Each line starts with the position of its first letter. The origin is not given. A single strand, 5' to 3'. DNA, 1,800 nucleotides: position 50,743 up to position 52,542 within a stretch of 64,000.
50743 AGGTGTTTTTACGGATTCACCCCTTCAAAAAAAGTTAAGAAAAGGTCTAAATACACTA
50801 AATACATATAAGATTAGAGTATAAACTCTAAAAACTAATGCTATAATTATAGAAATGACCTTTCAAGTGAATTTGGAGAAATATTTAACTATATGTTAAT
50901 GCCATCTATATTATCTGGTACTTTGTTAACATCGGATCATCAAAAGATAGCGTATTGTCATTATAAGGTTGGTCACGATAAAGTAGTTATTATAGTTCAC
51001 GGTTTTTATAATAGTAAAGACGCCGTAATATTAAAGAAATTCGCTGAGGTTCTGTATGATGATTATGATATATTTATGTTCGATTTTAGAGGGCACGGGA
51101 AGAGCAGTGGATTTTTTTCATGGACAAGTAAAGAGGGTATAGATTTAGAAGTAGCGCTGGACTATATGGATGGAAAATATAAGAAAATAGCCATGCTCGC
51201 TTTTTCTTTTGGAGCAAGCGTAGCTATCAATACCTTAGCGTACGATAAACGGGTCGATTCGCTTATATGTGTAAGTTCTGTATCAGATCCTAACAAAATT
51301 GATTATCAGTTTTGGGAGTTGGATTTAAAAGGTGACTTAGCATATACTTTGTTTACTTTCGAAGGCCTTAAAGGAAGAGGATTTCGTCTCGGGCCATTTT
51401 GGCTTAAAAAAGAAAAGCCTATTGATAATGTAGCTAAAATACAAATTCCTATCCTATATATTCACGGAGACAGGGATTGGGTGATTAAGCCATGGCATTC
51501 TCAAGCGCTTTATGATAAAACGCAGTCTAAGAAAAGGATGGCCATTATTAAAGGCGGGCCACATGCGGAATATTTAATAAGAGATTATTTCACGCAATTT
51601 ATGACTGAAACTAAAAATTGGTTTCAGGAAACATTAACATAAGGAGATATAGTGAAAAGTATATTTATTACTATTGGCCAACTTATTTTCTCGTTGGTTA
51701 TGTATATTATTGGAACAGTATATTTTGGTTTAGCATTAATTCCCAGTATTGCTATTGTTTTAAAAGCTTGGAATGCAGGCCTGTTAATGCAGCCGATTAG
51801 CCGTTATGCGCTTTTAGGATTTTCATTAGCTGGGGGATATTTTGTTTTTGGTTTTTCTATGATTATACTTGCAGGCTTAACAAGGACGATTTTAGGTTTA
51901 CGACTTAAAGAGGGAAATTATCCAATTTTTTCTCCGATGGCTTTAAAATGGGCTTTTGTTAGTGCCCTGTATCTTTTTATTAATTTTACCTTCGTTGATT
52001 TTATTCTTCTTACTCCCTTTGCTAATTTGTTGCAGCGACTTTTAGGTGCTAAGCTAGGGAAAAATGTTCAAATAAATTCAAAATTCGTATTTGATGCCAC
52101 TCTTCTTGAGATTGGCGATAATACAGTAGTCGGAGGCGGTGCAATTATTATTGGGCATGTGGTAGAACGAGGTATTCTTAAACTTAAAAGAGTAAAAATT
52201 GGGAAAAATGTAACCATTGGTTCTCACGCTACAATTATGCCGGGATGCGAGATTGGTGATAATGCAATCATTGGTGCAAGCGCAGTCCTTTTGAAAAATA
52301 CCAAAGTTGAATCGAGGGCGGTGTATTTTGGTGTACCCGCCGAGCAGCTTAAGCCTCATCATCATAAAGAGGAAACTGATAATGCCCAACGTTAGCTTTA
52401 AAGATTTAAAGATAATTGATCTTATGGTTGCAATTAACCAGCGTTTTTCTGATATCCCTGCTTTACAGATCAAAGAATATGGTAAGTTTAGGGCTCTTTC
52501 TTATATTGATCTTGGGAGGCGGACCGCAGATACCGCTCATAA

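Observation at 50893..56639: Unusual membrane-lipid synthesis operon centred on an acyl-activating enzyme / ACP / PlsC triple fusion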

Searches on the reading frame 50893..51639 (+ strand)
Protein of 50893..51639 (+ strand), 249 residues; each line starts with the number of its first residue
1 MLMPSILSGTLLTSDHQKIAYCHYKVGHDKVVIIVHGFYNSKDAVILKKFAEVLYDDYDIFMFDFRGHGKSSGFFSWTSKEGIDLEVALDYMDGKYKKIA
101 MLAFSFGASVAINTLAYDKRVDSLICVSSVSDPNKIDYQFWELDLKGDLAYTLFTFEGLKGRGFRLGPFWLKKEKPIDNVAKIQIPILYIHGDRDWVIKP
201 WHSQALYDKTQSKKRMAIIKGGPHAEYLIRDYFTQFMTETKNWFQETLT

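Call 3: search_protein_families(library=pfam, proteins=[window:50893-51639:+], max_evalue=0.01)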
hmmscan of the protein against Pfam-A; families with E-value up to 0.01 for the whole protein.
window:50893-51639:+ (249 aa): 8 families
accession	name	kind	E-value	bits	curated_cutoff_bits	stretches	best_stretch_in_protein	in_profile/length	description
PF12146.15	Hydrolase_4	-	2.8e-18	66.5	27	2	28-134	3-114/239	Serine aminopeptidase, S33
PF00561.26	Abhydrolase_1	-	1.3e-17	64.8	25.8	2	31-139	2-115/245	alpha/beta hydrolase fold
PF12697.13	Abhydrolase_6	-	6.3e-09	37.2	26.3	1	32-145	1-112/217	Alpha/beta hydrolase family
PF02129.25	Peptidase_S15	-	1.2e-07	32.1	23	1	169-224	208-260/262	X-Pro dipeptidyl-peptidase (S15 family)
PF03959.19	FSH1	-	7.5e-06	26.2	21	1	90-221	94-197/211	Serine hydrolase (FSH1)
PF01738.24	DLH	-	0.0048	16.9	21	0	172-215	131-174/217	Dienelactone hydrolase family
PF20434.5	BD-FAE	-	0.0057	16.6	26.8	0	171-209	176-214/215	BD-FAE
PF00326.27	Peptidase_S9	-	0.0074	16.2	22.6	0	174-215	132-175/213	Prolyl oligopeptidase family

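Call 4: search_protein_families(library=ncbifam, proteins=[window:50893-51639:+], max_evalue=0.01)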
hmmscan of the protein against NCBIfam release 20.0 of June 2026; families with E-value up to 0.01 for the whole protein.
window:50893-51639:+ (249 aa): 19 families
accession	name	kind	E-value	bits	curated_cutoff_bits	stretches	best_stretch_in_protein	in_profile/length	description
NF047920.1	lactonase_UilS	equivalog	1.2e-14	54.7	400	2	174-248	210-285/285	UilS family quorum-quenching N-acyl-homoserine lactonase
NF050089.1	i_nPHAscl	equivalog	2e-14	53.3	300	2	17-131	7-119/288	intracellular short-chain-length polyhydroxyalkanoate depolymerase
NF011457.0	PRK14875.1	equivalog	2.7e-11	43.1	307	1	15-140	118-242/372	acetoin dehydrogenase dihydrolipoyllysine-residue acetyltransferase subunit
TIGR03695.1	menH_SHCHC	equivalog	1.5e-08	34.4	208.55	1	30-129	3-104/252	2-succinyl-6-hydroxy-2,4-cyclohexadiene-1-carboxylate synthase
TIGR01738.1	bioH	equivalog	1.9e-08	34.3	206.95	1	30-130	5-99/245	pimeloyl-ACP methyl ester esterase BioH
TIGR02427.1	protocat_pcaD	equivalog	3.8e-07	29.7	255.85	1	42-130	24-113/251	3-oxoadipate enol-lactonase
NF004514.1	PRK05855.1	equivalog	3.1e-06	26.1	455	1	13-73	6-64/578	SDR family oxidoreductase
NF008019.0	PRK10749.1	equivalog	2.7e-05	23.3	362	1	15-108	39-142/335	lysophospholipase L2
NF051488.1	bifunc_PcaDC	exception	3.1e-05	23.3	390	0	46-130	27-112/375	bifunctional 3-oxoadipate enol-lactonase/4-carboxymuconolactone decarboxylase PcaDC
NF058580.1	lipase_V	equivalog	3.4e-05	23.6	300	1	15-113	11-106/230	EstV family lipase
NF007954.0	PRK10673.1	equivalog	7.9e-05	22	399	1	29-128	16-113/255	esterase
TIGR01249.1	pro_imino_pep_1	equivalog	0.00025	20.3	259.75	1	8-95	6-91/307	prolyl aminopeptidase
NF041759.1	mac_hydro_EstT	equivalog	0.00067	18.9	450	0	177-221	213-257/278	macrolide hydrolase EstT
TIGR01250.1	pro_imino_pep_2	subfamily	0.0017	18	167.65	0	178-234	225-280/288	proline iminopeptidase-family hydrolase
NF007674.0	PRK10349.1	equivalog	0.002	17.8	449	1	32-130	16-108/256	pimeloyl-ACP methyl ester esterase BioH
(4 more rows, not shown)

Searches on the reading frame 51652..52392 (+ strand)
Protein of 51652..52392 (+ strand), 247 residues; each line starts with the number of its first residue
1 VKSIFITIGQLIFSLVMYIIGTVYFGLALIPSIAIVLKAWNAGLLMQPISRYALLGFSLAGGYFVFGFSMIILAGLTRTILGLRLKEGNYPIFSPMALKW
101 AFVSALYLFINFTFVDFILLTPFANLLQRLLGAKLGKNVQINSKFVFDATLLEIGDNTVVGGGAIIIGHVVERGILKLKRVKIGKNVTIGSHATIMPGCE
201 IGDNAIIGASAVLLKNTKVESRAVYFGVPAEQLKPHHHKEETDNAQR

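Call 3: search_protein_families(library=pfam, proteins=[window:51652-52392:+], max_evalue=0.01)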
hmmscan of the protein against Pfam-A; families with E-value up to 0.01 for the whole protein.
window:51652-52392:+ (247 aa): 4 families
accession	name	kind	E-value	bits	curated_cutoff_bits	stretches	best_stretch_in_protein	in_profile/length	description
PF00132.30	Hexapep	-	1.8e-14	53.1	27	1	181-213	2-34/36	Bacterial transferase hexapeptide (six repeats)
PF14602.12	Hexapep_2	-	4.8e-08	33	27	1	181-213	2-32/34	Hexapeptide repeat of succinyl-transferase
PF24894.1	Hexapep_GlmU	-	3.4e-05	24.3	23.3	1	144-224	4-82/104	GlmU-like, C-terminal hexapeptide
PF25084.1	LbH_EIF2B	-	4.2e-05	23.9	54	1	154-221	18-89/105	EIF2B subunit epsilon LbH domain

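Call 4: search_protein_families(library=ncbifam, proteins=[window:51652-52392:+], max_evalue=0.01)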
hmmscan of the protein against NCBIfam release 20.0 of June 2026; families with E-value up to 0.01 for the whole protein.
window:51652-52392:+ (247 aa): 49 families (the best 25 are shown)
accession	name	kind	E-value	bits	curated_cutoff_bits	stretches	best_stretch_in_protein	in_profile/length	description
TIGR02353.1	NRPS_term_dom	equivalog_domain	2.9e-28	98.7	423.1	1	57-244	38-224/695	Pls/PosA family non-ribosomal peptide synthetase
NF058585.1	HptprglPActTf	PfamEq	1e-16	61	300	1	103-244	22-168/172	heptaprenylglyceryl phosphate O-acetyltransferase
TIGR03570.1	NeuD_NnaD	subfamily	2.7e-13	50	160.8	1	133-230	118-201/202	NeuD/PglB/VioB family sugar acetyltransferase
NF007797.0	PRK10502.1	subfamily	1.4e-12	47.6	192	2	176-238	121-181/183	WcaF family extracellular polysaccharide biosynthesis acetyltransferase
NF007076.0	PRK09527.1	equivalog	4.7e-12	45.7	347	1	180-234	131-183/203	galactoside O-acetyltransferase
TIGR03532.1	DapD_Ac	equivalog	1.9e-11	44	231.75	1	131-241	115-219/231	2,3,4,5-tetrahydropyridine-2,6-dicarboxylate N-acetyltransferase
NF007499.0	PRK10092.1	equivalog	5.5e-11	42.6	314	1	179-233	128-180/183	maltose O-acetyltransferase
NF041874.1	EPS_EpsC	equivalog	5.5e-11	42.5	150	1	125-233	54-164/168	serine O-acetyltransferase EpsC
NF007240.0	PRK09677.1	equivalog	2.3e-10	40.3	243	1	136-239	89-187/192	putative lipopolysaccharide biosynthesis O-acetyl transferase WbbJ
TIGR03308.1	phn_thr-fam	hypoth_equivalog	6.7e-10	39.1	201.65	1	177-239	105-165/204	phosphonate metabolim protein, transferase hexapeptide repeat family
NF000311.1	Vat_ABCDEFH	equivalog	1.2e-09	38.1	300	1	181-243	111-171/201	Vat family streptogramin A O-acetyltransferase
NF033468.1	stregram_VatI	exception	2.2e-09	37.4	415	1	182-240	114-170/208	streptogramin A O-acetyltransferase Vat(I)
NF000490.1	chloram_CatB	equivalog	4.5e-09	35.9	350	1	182-241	112-169/210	type B chloramphenicol O-acetyltransferase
NF000504.1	stregram_VatH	exception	2.5e-08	34.1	475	1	175-236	111-171/216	streptogramin A O-acetyltransferase Vat(H)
NF050158.1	CarbAnhydGPos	equivalog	2.8e-08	33.6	250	1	156-239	68-146/172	gamma carbonic anhydrase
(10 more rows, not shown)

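Call 37: search_solved_structures(query=window:51652-52392:+, max_evalue=0.01)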
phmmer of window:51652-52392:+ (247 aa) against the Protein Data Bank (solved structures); distinct sequences matched with E-value up to 0.01: 98 (the best 60 are shown).
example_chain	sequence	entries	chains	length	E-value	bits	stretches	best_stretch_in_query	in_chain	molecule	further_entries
7ar9_y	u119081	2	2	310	1.2e-09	41.5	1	119-224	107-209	CA2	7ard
1kqa_A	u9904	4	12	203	2.3e-09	40.6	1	135-234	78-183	GALACTOSIDE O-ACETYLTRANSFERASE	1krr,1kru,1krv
4egg_A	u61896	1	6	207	2.9e-09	40.3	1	132-224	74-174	Putative acetyltransferase SACOL2570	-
4dcl_A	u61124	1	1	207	3.2e-09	40.1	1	132-224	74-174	Putative acetyltransferase SACOL2570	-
3ftt_A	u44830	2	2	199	3.4e-09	40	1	132-224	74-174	Putative acetyltransferase SACOL2570 | Galactoside O-acetyltransferase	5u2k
3v4e_A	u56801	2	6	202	3.5e-09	40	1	132-224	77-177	Galactoside O-acetyltransferase | Putative acetyltransferase SACOL2570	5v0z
8iuf_G3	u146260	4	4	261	3.7e-09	39.9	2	138-214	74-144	NDUCA3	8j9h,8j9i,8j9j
7s43_A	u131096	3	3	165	4e-09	39.8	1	180-217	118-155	N-acetyltransferase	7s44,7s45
8iuf_G2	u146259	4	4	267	4.1e-09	39.8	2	138-214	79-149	NDUCA2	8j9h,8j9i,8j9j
7s3u_A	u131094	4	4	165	5.1e-09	39.4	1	180-217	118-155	N-acetyltransferase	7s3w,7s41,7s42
4aaw_A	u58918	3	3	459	3.8e-08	36.6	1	132-227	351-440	BIFUNCTIONAL PROTEIN GLMU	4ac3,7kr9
1hm0_A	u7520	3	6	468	4.3e-08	36.4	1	132-227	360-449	N-ACETYLGLUCOSAMINE 1-PHOSPHATE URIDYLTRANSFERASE | UDP-N-ACETYLGLUCOSAMINE-1-PHOSPHATE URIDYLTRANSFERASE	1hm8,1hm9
2ic7_A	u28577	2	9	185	4.7e-08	36.3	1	135-234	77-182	Maltose transacetylase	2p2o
2npo_A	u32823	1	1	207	5e-08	36.2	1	131-238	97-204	Acetyltransferase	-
4mzu_A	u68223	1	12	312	8.1e-08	35.5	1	183-229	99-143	WxcM-like protein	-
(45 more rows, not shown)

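Call 44: find_homologous_proteins(query=window:51652-52392:+, max_evalue=0.00001)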
Query window:51652-52392:+ (247 aa): 777 proteins with E <= 0.00001 among 3140 candidates; the best 120 are listed.
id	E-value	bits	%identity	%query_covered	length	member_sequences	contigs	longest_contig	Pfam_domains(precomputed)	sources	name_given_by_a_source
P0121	1.3e-144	498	94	99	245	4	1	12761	PF14602.13,PF00132.31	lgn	-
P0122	4.4e-140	483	92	99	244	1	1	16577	PF14602.13,PF00132.31,PF25084.2,PF24894.2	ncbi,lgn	-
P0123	8.5e-138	476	90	99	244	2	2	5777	PF14602.13,PF00132.31,PF24894.2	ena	-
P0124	7.2e-136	469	89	99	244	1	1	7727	PF14602.13,PF00132.31,PF24894.2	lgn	-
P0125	2.9e-132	458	85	100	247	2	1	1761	PF14602.13,PF00132.31,PF24894.2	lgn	-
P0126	3.4e-132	457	87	99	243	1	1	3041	PF14602.13,PF00132.31,PF25087.2,PF25084.2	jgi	jgi:acetyltransferase-like isoleucine patch superfamily enzyme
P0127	2.3e-131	455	84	100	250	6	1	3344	PF14602.13,PF00132.31,PF25087.2,PF24894.2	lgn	-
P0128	2.0e-130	452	85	97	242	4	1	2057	PF14602.13,PF00132.31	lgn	-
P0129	9.5e-127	440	79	100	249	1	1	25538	PF14602.13,PF00132.31,PF25084.2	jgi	-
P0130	3.7e-126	438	79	100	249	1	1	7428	PF14602.13,PF00132.31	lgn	-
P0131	4.8e-125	434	83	98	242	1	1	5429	PF14602.13,PF00132.31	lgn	-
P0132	9.3e-125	433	79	100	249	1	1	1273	PF14602.13,PF00132.31,PF25084.2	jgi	jgi:acetyltransferase-like isoleucine patch superfamily enzyme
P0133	9.7e-125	433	80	100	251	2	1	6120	PF14602.13,PF00132.31,PF25084.2,PF24894.2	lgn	-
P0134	3.6e-123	428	77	100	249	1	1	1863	PF14602.13,PF00132.31,PF25087.2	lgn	-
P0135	2.1e-122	425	77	99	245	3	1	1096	PF14602.13,PF00132.31,PF25084.2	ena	-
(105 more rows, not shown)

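Call 77: predict_structure(alignment_id=A4)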
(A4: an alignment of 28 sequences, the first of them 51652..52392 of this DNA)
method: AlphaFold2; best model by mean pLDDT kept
length: 247 residues; sequences in the alignment: 28
mean_pLDDT: 85.3   pTM: 0.74
mean pLDDT of the five models: 85.3, 59.1, 54.9, 52.7, 51.8
residues with pLDDT >= 90: 112; 70-90: 111; 50-70: 12; < 50: 12
segments of 3 or more residues with pLDDT < 50: 236-247
pLDDT, mean of each block of 10 residues (from residue 1): 78 83 88 93 93 94 88 87 88 84 80 59 85 91 87 94 90 90 96 95 95 94 91 60 39
secondary structure, 60 per line:
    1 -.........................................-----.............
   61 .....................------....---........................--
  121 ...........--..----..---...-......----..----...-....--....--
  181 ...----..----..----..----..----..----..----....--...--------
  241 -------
elements in order: H2-42 H48-81 E88-91 H95-118 H121-131 E145-147 E152-154 E165-167 E169-172 E175-178 E181-183 E224-227 E230-232

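Call 79: fold_search(model_id=the predicted structure, library=pdb)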
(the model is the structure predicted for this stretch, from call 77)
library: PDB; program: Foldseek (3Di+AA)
matches with E <= 10: 526; with E <= 0.001: 275
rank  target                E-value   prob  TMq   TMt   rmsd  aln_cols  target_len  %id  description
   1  4isx_B                3.5e-08  1.00  0.43  0.54   5.4       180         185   23  The crystal structure of maltose o-acetyltransferase from clostridium difficile 630 in complex with acetyl-coa (released 2013-01-30)
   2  4dcl                  3.9e-08  1.00  0.46  0.58   5.0       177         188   18  Computationally Designed Self-assembling tetrahedron protein, T308, Crystallized in space group F23 (released 2012-06-06)
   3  3ftt                  4.4e-08  1.00  0.48  0.62   3.9       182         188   22  Crystal Structure of the galactoside O-acetyltransferase from Staphylococcus aureus (released 2009-03-03)
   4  3srt_B                6.9e-08  1.00  0.46  0.58   5.1       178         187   23  The crystal structure of a maltose O-acetyltransferase from Clostridium difficile 630 (released 2011-08-03)
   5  2p2o_D                8.7e-08  1.00  0.47  0.60   4.3       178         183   24  Crystal structure of maltose transacetylase from Geobacillus kaustophilus P2(1) crystal form (released 2007-05-15)
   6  2ic7_A                1.0e-07  1.00  0.47  0.60   3.8       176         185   24  Crystal Structure of Maltose Transacetylase from Geobacillus kaustophilus (released 2006-11-07)
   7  4n6b_B                1.0e-07  1.00  0.28  0.29  13.3       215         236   21  Soybean Serine Acetyltransferase Complexed with CoA (released 2013-11-13)
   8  4egg_C                1.1e-07  1.00  0.44  0.56   5.5       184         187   19  Computationally Designed Self-assembling tetrahedron protein, T310 (released 2012-05-30)
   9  4n6b_F                1.2e-07  1.00  0.37  0.39  11.2       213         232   17  Soybean Serine Acetyltransferase Complexed with CoA (released 2013-11-13)
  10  1ocx_A                1.7e-07  1.00  0.46  0.60   4.0       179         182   23  E. coli maltose-O-acetyltransferase (released 2003-06-12)
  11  4n69_A                1.7e-07  1.00  0.37  0.38  11.9       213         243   20  Soybean Serine Acetyltransferase Complexed with Serine (released 2013-11-13)
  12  4egg_A                1.8e-07  1.00  0.46  0.58   5.4       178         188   19  Computationally Designed Self-assembling tetrahedron protein, T310 (released 2012-05-30)
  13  4n6a_A                1.8e-07  1.00  0.37  0.37  12.0       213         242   20  Soybean Serine Acetyltransferase Apoenzyme (released 2013-11-13)
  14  2p2o_A                2.2e-07  1.00  0.46  0.60   4.3       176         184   24  Crystal structure of maltose transacetylase from Geobacillus kaustophilus P2(1) crystal form (released 2007-05-15)
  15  4n6a_B                2.2e-07  1.00  0.37  0.38  11.9       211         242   21  Soybean Serine Acetyltransferase Apoenzyme (released 2013-11-13)
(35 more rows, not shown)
